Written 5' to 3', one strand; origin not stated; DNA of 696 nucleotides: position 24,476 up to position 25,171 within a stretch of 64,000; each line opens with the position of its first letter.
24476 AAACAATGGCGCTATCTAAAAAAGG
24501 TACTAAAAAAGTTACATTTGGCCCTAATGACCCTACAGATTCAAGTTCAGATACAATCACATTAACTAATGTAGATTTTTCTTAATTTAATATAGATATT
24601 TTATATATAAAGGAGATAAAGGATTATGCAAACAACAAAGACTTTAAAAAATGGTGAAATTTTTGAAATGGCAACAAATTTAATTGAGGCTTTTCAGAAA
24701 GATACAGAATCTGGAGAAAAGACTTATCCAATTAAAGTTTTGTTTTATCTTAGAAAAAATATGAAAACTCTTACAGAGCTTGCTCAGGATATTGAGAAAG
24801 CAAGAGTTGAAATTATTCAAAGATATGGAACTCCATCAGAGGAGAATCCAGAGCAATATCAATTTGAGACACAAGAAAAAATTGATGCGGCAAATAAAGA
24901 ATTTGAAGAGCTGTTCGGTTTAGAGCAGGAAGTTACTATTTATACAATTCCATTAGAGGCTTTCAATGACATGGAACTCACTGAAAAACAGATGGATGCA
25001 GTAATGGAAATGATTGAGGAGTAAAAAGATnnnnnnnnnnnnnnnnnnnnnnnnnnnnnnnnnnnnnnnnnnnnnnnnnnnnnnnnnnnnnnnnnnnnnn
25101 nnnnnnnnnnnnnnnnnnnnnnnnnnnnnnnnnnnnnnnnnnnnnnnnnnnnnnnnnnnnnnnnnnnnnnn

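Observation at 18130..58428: Hyper-expanded host-recognition apparatus: about 40 kb and at least 12 tail, fibre and RBP genes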

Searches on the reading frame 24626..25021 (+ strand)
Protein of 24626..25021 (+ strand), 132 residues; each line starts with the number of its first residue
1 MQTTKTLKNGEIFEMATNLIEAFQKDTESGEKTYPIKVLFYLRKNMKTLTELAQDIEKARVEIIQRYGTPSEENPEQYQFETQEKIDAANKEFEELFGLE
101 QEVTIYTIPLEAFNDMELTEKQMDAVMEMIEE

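Call 27: search_protein_families(library=pfam, proteins=[window:24626-25021:+], max_evalue=0.1)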
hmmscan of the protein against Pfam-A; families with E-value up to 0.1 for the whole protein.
window:24626-25021:+ (132 aa): 3 families
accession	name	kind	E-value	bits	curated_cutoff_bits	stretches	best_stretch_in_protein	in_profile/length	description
PF25289.1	DUF7877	-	0.019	15.8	27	1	47-95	62-110/115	Domain of unknown function (DUF7877)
PF15011.11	CA109-like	-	0.023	15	27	0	38-73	71-106/161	Ribosome biogenesis protein C1orf109-like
PF16186.11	Arm_3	-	0.046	13.8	28.8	0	8-28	23-43/53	Atypical Arm repeat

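Call 28: search_protein_families(library=phrogs, proteins=[window:24626-25021:+], max_evalue=0.01)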
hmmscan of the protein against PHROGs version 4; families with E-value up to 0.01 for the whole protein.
window:24626-25021:+ (132 aa): 1 family
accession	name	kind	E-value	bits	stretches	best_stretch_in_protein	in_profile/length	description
phrog_1401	-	unknown function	2.4e-05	25.2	1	8-132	6-134/140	-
